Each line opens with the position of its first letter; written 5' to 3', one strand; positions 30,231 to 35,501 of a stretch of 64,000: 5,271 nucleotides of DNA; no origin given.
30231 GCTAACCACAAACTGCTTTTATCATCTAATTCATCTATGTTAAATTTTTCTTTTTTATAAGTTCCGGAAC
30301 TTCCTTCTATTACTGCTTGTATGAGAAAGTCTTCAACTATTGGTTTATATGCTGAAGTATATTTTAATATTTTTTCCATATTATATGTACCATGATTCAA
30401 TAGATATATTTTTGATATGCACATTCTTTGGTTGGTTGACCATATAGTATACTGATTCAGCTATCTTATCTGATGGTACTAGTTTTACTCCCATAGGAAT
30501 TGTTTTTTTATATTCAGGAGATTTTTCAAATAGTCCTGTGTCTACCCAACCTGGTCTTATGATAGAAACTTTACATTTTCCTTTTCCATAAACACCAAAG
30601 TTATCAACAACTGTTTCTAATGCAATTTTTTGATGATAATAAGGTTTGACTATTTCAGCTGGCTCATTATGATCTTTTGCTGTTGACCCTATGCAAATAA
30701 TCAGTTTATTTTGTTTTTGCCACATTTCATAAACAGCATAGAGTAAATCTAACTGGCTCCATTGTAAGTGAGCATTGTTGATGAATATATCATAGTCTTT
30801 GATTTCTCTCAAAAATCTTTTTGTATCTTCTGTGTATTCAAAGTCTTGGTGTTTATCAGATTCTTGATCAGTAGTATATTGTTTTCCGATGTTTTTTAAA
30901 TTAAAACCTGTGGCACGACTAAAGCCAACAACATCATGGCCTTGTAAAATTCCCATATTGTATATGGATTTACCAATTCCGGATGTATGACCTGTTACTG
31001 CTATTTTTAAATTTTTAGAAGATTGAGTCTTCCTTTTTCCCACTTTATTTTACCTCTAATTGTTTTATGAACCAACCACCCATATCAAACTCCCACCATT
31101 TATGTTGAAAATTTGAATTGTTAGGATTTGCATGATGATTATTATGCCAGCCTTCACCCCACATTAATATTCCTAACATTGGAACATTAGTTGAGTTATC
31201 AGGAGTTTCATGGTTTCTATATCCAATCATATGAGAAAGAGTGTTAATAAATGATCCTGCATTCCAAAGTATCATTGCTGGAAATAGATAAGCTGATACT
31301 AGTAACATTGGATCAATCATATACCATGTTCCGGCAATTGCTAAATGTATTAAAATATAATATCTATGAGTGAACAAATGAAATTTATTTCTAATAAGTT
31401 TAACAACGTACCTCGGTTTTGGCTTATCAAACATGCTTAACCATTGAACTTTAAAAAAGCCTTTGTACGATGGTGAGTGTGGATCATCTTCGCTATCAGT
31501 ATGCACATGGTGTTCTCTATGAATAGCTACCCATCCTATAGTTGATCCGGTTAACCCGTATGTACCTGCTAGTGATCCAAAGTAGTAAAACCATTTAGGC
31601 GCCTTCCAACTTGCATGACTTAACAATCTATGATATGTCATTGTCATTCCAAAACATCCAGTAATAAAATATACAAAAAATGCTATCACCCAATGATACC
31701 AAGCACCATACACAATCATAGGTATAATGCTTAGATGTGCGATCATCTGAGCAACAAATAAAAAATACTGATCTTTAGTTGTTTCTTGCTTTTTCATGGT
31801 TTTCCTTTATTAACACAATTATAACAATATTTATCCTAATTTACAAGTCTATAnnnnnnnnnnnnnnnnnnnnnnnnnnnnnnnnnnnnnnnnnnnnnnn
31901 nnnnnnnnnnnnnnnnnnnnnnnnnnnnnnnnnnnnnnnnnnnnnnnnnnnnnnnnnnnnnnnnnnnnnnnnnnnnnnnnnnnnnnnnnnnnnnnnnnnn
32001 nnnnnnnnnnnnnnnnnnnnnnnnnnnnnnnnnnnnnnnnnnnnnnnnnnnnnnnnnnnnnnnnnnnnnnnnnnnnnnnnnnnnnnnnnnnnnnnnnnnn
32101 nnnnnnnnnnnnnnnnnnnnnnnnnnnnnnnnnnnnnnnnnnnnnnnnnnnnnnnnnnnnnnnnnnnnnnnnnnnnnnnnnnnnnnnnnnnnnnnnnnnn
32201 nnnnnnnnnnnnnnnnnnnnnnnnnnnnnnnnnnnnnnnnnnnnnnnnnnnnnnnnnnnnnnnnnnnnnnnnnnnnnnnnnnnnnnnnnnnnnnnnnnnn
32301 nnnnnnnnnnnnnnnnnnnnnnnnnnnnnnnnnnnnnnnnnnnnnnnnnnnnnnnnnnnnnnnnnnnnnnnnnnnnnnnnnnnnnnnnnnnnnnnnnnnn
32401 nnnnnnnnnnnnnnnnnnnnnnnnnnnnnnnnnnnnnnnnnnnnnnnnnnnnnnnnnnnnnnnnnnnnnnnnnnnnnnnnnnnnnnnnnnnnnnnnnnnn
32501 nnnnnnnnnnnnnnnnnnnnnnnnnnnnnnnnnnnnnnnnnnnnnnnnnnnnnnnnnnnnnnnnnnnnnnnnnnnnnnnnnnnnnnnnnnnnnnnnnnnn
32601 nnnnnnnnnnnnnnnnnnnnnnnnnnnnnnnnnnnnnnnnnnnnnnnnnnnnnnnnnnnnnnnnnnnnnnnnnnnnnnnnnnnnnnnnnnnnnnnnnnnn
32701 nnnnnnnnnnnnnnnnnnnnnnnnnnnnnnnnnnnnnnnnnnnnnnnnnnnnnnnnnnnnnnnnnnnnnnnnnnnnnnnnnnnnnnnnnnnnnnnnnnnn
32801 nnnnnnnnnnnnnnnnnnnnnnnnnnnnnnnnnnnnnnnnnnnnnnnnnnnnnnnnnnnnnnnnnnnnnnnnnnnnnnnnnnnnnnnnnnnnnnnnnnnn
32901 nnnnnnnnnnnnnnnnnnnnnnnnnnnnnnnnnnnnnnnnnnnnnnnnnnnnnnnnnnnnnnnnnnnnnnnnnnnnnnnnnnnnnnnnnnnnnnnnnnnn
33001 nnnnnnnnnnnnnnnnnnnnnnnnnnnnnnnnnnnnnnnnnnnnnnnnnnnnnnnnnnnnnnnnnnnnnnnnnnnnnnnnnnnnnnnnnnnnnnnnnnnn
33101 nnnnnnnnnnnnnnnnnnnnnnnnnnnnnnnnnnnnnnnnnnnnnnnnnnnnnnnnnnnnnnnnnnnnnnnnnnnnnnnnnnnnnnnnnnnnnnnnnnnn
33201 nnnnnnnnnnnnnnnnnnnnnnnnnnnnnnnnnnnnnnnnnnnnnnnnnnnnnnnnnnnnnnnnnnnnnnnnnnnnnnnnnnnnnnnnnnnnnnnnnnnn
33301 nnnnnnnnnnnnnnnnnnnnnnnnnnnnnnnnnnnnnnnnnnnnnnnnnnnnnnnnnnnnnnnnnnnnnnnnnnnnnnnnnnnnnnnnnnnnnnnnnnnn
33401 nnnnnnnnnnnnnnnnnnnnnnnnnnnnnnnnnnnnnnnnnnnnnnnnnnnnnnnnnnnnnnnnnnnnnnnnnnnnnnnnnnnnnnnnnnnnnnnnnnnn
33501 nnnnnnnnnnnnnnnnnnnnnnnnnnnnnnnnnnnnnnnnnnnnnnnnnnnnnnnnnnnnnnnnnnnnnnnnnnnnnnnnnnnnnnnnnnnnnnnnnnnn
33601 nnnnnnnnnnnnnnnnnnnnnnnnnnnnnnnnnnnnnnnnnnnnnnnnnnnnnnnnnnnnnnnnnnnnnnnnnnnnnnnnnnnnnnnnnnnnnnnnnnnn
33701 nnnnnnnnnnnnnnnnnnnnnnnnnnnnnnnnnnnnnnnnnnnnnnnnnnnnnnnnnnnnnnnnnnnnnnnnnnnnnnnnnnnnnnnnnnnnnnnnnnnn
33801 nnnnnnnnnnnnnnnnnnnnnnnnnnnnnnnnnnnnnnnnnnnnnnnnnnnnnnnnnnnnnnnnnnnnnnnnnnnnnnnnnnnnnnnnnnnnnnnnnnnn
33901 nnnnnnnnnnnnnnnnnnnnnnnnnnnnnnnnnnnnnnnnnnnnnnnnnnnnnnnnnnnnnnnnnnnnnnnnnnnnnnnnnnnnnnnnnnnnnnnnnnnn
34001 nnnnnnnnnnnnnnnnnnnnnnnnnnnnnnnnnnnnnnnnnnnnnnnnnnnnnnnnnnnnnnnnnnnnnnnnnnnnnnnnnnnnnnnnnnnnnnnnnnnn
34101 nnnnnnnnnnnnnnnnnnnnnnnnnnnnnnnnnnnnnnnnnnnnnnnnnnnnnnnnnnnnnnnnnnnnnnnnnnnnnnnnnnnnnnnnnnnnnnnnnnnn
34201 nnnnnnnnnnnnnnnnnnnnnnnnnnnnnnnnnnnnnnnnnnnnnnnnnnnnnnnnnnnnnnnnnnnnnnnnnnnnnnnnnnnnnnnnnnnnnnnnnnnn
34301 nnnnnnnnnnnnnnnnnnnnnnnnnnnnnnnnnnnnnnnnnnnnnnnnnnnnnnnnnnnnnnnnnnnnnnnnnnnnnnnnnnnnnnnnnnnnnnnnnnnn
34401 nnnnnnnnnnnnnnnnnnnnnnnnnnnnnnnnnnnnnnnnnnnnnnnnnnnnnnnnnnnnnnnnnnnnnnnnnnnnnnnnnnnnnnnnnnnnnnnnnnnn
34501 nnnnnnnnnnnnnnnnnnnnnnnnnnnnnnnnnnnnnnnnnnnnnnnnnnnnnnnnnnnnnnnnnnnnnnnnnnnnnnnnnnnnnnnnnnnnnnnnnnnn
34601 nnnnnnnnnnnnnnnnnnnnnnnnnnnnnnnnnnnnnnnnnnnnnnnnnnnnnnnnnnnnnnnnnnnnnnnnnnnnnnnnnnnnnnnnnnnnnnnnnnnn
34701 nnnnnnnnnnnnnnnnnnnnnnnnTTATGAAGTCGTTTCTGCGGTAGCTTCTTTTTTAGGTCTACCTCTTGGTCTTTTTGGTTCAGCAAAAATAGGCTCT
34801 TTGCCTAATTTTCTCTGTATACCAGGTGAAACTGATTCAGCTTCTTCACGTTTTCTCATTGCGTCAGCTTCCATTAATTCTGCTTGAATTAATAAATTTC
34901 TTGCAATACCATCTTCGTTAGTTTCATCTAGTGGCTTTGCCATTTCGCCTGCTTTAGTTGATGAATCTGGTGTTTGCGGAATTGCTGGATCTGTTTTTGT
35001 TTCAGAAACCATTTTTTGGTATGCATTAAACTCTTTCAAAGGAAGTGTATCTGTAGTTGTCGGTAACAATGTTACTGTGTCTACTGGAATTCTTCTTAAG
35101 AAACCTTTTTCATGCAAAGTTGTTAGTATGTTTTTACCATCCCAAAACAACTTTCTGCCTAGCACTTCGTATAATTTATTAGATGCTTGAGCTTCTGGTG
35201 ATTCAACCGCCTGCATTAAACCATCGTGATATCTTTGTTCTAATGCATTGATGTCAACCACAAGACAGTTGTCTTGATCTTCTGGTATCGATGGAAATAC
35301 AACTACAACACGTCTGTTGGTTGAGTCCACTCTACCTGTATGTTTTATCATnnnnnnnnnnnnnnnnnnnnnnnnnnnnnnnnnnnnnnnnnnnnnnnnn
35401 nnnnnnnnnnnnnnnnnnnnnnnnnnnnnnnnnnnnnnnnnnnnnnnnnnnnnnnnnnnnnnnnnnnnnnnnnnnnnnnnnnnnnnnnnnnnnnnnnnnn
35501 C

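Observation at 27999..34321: Phage B12-uptake module next to a B12-dependent radical SAM enzyme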

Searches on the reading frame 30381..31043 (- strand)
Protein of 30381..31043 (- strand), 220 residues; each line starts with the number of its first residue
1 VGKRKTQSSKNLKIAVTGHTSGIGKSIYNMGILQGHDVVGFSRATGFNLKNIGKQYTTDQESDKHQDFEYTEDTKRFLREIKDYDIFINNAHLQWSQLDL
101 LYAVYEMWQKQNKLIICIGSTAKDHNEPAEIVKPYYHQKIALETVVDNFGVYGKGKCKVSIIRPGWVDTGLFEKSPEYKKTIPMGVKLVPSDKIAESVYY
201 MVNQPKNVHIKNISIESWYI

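Call 3: search_protein_families(library=pfam, proteins=[window:30381-31043:-], max_evalue=0.01)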
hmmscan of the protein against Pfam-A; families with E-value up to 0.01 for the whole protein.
window:30381-31043:- (220 aa): 5 families
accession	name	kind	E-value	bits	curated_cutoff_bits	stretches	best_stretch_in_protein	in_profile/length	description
PF00106.31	adh_short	-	1.5e-06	28.3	26.6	1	14-97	3-91/195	short chain dehydrogenase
PF21593.2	DUF6853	-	1.5e-05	25.8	27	1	23-103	4-85/120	Family of unknown function (DUF6853)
PF01370.27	Epimerase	-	0.0023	17.8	20.9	0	14-102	1-86/240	NAD dependent epimerase/dehydratase family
PF13561.12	adh_short_C2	-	0.0034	17.4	27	1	99-195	110-210/236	Enoyl-(Acyl carrier protein) reductase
PF02593.20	DUF166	-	0.0075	16.3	24.4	1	69-124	41-92/221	Domain of unknown function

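Call 4: search_protein_families(library=ncbifam, proteins=[window:30381-31043:-], max_evalue=0.01)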
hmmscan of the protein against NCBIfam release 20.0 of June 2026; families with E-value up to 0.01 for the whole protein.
window:30381-31043:- (220 aa): 37 families (the best 25 are shown)
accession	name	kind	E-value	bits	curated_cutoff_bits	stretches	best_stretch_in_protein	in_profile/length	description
NF038213.1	SDR_TniO_fam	equivalog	1.8e-12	47.2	300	2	106-215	132-244/249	SDR family oxidoreductase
NF006073.0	PRK08219.1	equivalog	1.3e-08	34.8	218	1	110-215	119-222/227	SDR family oxidoreductase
NF005559.1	PRK07231.1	subfamily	1.6e-07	31.1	215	0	103-202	122-229/249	glucose 1-dehydrogenase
NF006123.0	PRK08267.1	equivalog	1.9e-07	30.6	261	1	152-210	168-228/261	SDR family oxidoreductase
NF005672.0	PRK07454.1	equivalog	2.6e-07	30.1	234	1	11-110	6-109/241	SDR family oxidoreductase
NF007829.0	PRK10538.1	equivalog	1.4e-06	27.9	411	1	14-93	3-84/248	bifunctional NADP-dependent 3-hydroxy acid dehydrogenase/3-hydroxypropionate dehydrogenase YdfG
NF009466.0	PRK12826.1-2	subfamily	3.7e-06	26.6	222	0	12-93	4-91/248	3-oxoacyl-ACP reductase FabG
NF006074.0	PRK08220.1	equivalog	7.5e-06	25.7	312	1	10-92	7-84/251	2,3-dihydro-2,3-dihydroxybenzoate dehydrogenase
NF005893.0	PRK07856.1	equivalog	8.6e-06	25.2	255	0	10-91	8-85/255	SDR family oxidoreductase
NF047420.2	EF_P_mod_YmfI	equivalog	1.6e-05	24.8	238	0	105-204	117-219/236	elongation factor P 5-aminopentanone reductase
TIGR01963.1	PHB_DH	subfamily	1.6e-05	24.3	307.05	1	14-95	4-90/255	3-hydroxybutyrate dehydrogenase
NF005753.0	PRK07577.1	equivalog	2.6e-05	23.9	310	1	13-94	5-79/237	SDR family oxidoreductase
NF005436.0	PRK07023.1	equivalog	4e-05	23.5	292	1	9-65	3-62/248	SDR family oxidoreductase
NF009093.0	PRK12429.1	subfamily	4.1e-05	23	258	0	14-95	8-94/259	3-hydroxybutyrate dehydrogenase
NF005594.0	PRK07326.1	equivalog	0.00011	21.8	271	0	10-93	5-92/237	SDR family oxidoreductase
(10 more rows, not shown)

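Call 7: search_protein_families(library=phrogs, proteins=[window:30381-31043:-], max_evalue=0.001)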
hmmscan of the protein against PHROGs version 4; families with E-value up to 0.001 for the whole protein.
window:30381-31043:- (220 aa): 1 family
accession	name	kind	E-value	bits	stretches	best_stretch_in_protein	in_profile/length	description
phrog_3142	-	moron, auxiliary metabolic gene and host takeover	4.4e-10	39.5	1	105-213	405-512/596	FabG-like 3-oxoacyl-(acyl-carrier-protein) reductase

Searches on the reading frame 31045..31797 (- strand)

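Call 3: search_protein_families(library=pfam, proteins=[window:31045-31797:-], max_evalue=0.01)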
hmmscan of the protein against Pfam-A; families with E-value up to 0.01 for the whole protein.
window:31045-31797:- (250 aa): 1 family
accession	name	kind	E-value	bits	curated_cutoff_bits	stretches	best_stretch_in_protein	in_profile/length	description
PF00487.30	FA_desaturase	-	1.4e-13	51.7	29.7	1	35-231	2-225/253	Fatty acid desaturase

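Call 4: search_protein_families(library=ncbifam, proteins=[window:31045-31797:-], max_evalue=0.01)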
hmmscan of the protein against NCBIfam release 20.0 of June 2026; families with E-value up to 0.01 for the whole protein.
window:31045-31797:- (250 aa): 1 family
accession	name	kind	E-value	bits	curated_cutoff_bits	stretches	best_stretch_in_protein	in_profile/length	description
NF049918.1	DesA_fam_desat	equivalog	1.4e-30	106.7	400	1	32-248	6-232/385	DesA family fatty acid desaturase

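Call 7: search_protein_families(library=phrogs, proteins=[window:31045-31797:-], max_evalue=0.001)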
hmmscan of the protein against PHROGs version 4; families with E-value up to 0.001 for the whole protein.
window:31045-31797:- (250 aa): 1 family
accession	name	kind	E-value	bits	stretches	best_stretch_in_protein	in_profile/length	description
phrog_35201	-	unknown function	1.5e-13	52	1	180-244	165-228/274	-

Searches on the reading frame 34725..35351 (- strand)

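Call 3: search_protein_families(library=pfam, proteins=[window:34725-35351:-], max_evalue=0.01)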
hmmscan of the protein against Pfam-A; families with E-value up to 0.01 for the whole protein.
window:34725-35351:- (208 aa): 0 families

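Call 4: search_protein_families(library=ncbifam, proteins=[window:34725-35351:-], max_evalue=0.01)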
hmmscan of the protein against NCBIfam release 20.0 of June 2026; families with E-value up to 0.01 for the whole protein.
window:34725-35351:- (208 aa): 0 families

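Call 7: search_protein_families(library=phrogs, proteins=[window:34725-35351:-], max_evalue=0.001)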
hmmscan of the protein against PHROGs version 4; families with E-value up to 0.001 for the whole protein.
window:34725-35351:- (208 aa): 1 family
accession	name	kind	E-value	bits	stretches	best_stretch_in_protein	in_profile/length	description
phrog_15894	-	unknown function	5.1e-15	56.8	1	1-178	3-173/215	-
